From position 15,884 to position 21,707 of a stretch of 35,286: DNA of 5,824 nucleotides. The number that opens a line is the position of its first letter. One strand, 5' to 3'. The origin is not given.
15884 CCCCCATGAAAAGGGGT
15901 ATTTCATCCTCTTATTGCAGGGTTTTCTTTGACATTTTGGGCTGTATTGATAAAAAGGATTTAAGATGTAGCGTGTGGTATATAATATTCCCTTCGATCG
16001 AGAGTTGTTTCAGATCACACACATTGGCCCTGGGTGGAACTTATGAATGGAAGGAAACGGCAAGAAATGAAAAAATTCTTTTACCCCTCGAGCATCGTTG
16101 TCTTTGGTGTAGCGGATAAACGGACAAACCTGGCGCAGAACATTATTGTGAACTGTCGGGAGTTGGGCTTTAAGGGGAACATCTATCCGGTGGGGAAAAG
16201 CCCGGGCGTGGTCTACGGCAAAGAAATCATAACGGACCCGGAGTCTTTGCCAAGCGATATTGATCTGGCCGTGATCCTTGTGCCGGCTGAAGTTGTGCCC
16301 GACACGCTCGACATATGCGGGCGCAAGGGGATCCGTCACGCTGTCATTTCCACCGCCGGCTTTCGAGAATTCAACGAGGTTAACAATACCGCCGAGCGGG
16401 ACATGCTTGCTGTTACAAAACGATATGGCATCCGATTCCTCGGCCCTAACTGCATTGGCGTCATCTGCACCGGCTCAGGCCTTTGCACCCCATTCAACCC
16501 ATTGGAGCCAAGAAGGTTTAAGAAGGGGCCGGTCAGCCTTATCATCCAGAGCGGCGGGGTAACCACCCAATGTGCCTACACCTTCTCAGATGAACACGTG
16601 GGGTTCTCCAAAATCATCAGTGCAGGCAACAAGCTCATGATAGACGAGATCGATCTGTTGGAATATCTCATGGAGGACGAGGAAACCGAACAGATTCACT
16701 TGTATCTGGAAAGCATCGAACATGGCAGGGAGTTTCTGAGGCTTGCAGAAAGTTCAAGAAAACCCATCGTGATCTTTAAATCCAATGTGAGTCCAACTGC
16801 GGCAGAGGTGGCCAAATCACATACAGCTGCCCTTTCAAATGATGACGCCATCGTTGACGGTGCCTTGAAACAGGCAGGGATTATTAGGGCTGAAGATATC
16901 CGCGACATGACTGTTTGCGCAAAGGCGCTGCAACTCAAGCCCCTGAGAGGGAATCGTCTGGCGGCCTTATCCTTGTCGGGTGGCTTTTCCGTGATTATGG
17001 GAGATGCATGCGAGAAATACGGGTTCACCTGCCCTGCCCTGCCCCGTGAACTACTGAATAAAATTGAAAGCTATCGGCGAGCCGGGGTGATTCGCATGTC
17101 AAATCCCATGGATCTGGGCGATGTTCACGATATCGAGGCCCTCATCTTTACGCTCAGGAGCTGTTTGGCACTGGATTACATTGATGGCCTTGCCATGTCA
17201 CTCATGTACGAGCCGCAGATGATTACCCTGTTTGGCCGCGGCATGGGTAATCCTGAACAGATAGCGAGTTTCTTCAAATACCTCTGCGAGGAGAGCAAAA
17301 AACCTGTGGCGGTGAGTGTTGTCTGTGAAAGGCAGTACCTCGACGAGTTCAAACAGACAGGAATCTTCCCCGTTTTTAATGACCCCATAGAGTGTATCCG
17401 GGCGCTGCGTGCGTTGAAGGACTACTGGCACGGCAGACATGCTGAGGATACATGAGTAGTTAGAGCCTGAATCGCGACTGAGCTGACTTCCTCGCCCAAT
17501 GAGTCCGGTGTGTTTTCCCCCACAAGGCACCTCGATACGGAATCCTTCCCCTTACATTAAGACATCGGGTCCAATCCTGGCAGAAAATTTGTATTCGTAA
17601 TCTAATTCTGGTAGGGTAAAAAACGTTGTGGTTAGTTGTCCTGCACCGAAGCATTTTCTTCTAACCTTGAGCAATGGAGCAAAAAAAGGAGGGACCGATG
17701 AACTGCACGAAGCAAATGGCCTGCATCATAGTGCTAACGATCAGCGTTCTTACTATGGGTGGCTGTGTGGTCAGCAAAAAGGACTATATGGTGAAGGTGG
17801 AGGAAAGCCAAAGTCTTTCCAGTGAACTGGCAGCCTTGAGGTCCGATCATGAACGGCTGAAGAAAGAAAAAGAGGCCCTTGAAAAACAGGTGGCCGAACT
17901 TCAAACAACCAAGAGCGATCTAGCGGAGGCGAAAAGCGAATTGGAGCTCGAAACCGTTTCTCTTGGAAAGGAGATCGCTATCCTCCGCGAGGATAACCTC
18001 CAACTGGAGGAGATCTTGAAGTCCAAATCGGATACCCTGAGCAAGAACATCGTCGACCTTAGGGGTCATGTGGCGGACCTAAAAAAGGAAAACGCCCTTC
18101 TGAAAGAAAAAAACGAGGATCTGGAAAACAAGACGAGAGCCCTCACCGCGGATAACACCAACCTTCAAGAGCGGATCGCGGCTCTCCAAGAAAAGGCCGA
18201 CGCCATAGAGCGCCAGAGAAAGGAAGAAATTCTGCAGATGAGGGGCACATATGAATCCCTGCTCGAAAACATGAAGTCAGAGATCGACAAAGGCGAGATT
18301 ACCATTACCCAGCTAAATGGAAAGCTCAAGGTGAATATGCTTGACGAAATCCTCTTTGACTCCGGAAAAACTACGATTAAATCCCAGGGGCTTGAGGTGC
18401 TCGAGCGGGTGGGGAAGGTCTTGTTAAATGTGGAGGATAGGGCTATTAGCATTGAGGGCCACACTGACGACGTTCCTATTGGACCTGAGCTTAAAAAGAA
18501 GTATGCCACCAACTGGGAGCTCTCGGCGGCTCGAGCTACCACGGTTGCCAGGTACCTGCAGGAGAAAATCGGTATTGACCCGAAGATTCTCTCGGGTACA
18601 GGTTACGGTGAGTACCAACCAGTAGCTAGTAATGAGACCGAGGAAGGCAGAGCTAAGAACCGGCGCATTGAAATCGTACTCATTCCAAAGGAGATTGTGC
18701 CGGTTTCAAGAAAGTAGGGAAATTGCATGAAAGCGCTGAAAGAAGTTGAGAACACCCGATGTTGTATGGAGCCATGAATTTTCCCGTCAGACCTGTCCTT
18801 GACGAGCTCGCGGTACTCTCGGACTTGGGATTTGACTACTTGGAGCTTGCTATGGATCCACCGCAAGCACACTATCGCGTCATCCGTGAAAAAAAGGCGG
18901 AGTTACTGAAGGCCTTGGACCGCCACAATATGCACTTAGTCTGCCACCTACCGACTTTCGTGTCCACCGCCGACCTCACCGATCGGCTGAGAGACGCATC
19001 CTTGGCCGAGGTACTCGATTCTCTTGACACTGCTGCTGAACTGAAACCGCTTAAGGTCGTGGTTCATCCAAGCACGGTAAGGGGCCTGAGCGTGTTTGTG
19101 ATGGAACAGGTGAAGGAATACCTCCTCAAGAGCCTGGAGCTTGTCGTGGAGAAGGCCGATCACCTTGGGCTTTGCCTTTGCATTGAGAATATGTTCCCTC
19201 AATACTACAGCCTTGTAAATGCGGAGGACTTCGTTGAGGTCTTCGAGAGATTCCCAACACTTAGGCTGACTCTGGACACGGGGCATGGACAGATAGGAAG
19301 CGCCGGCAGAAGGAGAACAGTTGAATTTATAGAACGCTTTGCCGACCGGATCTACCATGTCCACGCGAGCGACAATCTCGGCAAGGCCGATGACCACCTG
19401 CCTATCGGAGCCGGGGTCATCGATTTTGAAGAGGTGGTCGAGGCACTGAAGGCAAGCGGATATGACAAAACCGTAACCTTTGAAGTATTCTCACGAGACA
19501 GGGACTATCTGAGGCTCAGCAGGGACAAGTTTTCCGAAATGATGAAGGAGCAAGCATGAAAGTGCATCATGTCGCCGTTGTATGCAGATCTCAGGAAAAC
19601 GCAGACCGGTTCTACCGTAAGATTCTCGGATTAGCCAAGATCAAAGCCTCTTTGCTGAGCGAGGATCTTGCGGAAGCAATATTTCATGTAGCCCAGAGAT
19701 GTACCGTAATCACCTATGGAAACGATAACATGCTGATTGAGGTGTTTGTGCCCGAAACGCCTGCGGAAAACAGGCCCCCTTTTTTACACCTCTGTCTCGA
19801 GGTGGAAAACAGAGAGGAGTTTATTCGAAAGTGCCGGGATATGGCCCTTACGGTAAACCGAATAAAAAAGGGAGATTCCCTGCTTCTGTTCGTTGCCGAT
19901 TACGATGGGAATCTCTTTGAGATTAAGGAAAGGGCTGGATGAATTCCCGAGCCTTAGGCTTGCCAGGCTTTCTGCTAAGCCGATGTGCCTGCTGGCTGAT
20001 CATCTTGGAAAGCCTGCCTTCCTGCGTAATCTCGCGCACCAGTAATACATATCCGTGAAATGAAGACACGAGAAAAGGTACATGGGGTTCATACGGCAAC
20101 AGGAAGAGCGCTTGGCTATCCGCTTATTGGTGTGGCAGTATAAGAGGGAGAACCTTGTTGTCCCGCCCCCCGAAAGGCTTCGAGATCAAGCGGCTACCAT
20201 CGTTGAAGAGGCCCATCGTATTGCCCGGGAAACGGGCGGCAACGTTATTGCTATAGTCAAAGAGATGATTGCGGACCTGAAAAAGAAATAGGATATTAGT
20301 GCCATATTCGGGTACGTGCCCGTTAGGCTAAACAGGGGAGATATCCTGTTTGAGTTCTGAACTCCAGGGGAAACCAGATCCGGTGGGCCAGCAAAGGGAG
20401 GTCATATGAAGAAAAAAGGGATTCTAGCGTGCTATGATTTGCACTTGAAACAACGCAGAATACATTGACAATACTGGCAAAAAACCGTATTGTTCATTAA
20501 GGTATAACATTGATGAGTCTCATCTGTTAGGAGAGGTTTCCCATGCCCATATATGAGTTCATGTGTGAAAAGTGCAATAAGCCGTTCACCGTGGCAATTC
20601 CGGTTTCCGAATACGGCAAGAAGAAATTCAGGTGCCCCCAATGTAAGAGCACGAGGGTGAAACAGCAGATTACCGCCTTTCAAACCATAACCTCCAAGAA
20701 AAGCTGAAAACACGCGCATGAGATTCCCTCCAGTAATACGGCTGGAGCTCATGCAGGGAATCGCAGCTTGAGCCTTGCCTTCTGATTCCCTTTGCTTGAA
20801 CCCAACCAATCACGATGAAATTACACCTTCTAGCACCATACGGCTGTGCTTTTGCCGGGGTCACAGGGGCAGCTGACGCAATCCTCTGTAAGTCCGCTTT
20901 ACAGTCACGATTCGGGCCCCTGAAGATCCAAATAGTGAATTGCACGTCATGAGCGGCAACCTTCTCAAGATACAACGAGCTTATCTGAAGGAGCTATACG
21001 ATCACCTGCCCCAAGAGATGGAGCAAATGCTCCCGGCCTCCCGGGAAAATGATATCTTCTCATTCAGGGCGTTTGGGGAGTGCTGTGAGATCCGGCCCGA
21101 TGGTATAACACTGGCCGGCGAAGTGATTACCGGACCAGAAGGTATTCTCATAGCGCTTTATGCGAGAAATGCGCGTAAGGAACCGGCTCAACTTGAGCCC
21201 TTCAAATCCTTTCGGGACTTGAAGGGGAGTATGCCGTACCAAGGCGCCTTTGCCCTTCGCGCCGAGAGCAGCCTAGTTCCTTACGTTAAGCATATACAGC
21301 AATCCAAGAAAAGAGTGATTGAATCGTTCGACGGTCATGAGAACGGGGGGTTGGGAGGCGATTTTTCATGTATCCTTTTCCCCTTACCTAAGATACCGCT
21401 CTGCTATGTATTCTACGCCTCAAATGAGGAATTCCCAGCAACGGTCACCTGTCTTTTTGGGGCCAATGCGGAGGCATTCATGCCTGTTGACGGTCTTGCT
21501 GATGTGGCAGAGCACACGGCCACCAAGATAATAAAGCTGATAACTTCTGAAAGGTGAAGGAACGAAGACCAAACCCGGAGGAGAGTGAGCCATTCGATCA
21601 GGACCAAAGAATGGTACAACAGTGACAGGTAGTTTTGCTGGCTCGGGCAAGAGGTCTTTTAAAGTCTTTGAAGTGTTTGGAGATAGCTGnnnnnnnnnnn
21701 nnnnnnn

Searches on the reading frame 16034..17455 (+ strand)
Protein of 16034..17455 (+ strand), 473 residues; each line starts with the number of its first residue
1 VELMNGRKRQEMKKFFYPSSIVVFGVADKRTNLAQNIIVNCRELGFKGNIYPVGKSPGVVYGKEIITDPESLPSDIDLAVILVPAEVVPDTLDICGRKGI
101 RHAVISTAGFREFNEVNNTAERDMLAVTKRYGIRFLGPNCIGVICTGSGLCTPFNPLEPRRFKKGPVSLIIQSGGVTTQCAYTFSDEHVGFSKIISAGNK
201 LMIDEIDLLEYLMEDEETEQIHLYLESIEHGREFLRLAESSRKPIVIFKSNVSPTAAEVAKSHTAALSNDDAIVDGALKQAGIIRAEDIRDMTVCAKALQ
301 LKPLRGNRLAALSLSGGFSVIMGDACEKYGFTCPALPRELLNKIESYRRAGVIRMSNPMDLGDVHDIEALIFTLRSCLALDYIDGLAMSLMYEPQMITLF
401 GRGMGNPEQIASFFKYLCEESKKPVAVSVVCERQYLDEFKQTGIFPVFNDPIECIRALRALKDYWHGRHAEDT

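Call 48: search_protein_families(library=ncbifam, proteins=[window:16034-17455:+], max_evalue=0.000001)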
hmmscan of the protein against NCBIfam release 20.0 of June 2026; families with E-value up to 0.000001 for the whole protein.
window:16034-17455:+ (473 aa): 6 families
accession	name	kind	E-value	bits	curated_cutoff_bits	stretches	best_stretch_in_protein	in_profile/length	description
TIGR02717.1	AcCoA-syn-alpha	equivalog_domain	4.6e-93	312.3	567.15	1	12-464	1-446/447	acetate--CoA ligase alpha subunit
NF045494.1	AcCoALig_Archglob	equivalog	2.2e-79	267.6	1200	1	10-463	216-661/665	acetate--CoA ligase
NF045493.1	HydDutCoALig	equivalog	5.4e-68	230.2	1300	1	14-333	5-327/698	4-hydroxybutyrate--CoA ligase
NF045492.1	HydPropCoALig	equivalog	1.7e-60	205.2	1300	1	9-385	245-624/700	3-hydroxypropionate--CoA ligase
TIGR01019.1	sucCoAalpha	subfamily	2.1e-10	40.5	353.2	1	75-267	63-249/286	succinate--CoA ligase subunit alpha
NF004230.0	PRK05678.1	equivalog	2.3e-10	40.2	336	1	76-250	66-235/291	succinate--CoA ligase subunit alpha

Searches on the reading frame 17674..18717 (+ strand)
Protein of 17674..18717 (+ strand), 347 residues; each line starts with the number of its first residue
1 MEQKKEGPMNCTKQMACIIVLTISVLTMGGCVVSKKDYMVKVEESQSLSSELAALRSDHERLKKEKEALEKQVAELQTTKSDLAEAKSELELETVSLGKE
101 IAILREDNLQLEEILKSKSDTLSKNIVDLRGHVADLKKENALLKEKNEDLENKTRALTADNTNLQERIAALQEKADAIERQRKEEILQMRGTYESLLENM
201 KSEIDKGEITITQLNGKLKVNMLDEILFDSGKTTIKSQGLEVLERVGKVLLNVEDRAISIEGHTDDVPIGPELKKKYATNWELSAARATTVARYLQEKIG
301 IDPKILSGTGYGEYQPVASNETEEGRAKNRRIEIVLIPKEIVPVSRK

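Call 46: find_encoding_contigs(protein=window:17674-18717:+, flank=8000, max_places=1)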
Protein window:17674-18717:+ (347 aa): no gene with exactly this product is on record in the collection.

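Call 48: search_protein_families(library=ncbifam, proteins=[window:17674-18717:+], max_evalue=0.000001)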
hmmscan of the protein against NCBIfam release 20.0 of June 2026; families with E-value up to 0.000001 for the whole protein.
window:17674-18717:+ (347 aa): 35 families (the best 25 are shown)
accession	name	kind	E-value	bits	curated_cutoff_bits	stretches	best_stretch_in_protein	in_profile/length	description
NF006541.1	PRK09038.1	equivalog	8.1e-43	146.9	283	1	153-336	71-248/253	flagellar motor protein MotD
NF005831.1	PRK07734.1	equivalog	1.3e-37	129.9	301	1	157-338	74-250/250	flagellar motor protein MotB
TIGR03350.1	type_VI_ompA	equivalog_domain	5.9e-33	113.7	139.8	1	196-335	2-136/137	type VI secretion system protein TssL, long form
NF006542.0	PRK09039.1-1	equivalog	7.5e-33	114.4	388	1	225-336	508-624/627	peptidoglycan -binding protein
NF006508.0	PRK08944.1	subfamily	8.6e-33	113.9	259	1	159-336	114-287/304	MotB family protein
NF053611.1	YiaD_Gzip_OmpA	equivalog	1.1e-31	110.2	175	1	198-336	76-206/206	YiaD family glycine zipper/OmpA-like lipoprotein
NF005382.1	PRK06925.1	equivalog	1.2e-28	100.9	264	1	157-336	44-223/225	flagellar motor protein MotS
NF005444.0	PRK07033.1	equivalog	4.2e-28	98.5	520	1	192-338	282-423/438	DotU family type VI secretion system protein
NF006543.0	PRK09039.1-2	equivalog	7.1e-27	95.1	305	1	40-336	72-347/350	peptidoglycan -binding protein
NF006547.1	PRK09040.1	equivalog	2.5e-25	89.1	194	1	172-340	43-204/213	hypothetical protein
NF006544.0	PRK09039.1-3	equivalog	7.2e-25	88.3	362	1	15-337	28-341/343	peptidoglycan -binding protein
NF005195.1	PRK06667.1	equivalog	1.4e-24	87.2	300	1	197-337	95-236/241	flagellar motor protein MotB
NF053585.1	OMP_LP_YfiB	equivalog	5.1e-24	85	128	1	215-337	47-161/163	outer membrane lipoprotein YfiB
NF005999.0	PRK08126.1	subfamily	8.1e-23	80.9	571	1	163-336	266-430/432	hypothetical protein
NF006545.0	PRK09039.1-4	equivalog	6.4e-21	75.4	372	1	37-336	47-339/342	peptidoglycan -binding protein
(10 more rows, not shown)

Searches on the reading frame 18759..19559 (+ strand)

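Call 48: search_protein_families(library=ncbifam, proteins=[window:18759-19559:+], max_evalue=0.000001)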
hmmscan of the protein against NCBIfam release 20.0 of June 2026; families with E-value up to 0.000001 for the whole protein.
window:18759-19559:+ (266 aa): 9 families
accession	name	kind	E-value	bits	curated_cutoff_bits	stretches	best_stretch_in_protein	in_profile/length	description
NF041277.1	coba_remo_CbiR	equivalog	2.7e-22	79.5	105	1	41-247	43-238/249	cobamide remodeling phosphodiesterase CbiR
NF007360.0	PRK09856.1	equivalog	1.1e-15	57.9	305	1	20-265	22-274/276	fructoselysine 3-epimerase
NF041099.2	keto_glucon_epim_IolO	equivalog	4.3e-13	49.2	300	1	16-245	26-248/269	5-keto-L-gluconate epimerase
NF002198.0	PRK01060.1-3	equivalog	3e-09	36.9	244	1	15-235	13-230/253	deoxyribonuclease IV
TIGR03234.1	OH-pyruv-isom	equivalog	3.1e-08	33.3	353.45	1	115-243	114-240/254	hydroxypyruvate isomerase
NF009688.0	PRK13209.1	subfamily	3.6e-08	32.7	317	0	117-248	131-259/286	L-ribulose-5-phosphate 3-epimerase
NF009689.0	PRK13210.1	subfamily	2e-07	30.4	200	0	15-250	21-263/286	L-ribulose-5-phosphate 3-epimerase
TIGR04379.1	myo_inos_iolE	equivalog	2.1e-07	30.8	290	0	166-205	174-211/290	myo-inosose-2 dehydratase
TIGR00542.1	hxl6Piso_put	equivalog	2.2e-07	30.5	272.15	0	118-247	127-253/279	L-ribulose-5-phosphate 3-epimerase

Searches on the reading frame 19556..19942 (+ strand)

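Call 48: search_protein_families(library=ncbifam, proteins=[window:19556-19942:+], max_evalue=0.000001)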
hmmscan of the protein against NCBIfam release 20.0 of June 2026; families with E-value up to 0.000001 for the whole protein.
window:19556-19942:+ (128 aa): 1 family
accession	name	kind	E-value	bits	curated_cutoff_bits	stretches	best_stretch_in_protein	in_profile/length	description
NF050075.1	SMU1112c_YaeR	equivalog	5.5e-08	33.1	140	1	2-123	3-123/125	SMU1112c/YaeR family gloxylase I-like metalloprotein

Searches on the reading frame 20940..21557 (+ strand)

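Call 7: search_protein_families(library=pfam, proteins=[window:20940-21557:+], max_evalue=0.01)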
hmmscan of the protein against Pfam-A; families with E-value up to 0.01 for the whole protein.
window:20940-21557:+ (205 aa): 1 family
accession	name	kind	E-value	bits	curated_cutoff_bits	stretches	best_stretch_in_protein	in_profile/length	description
PF12654.12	DUF3786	-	2.8e-28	99.1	27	1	24-194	2-174/176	Domain of unknown function (DUF3786)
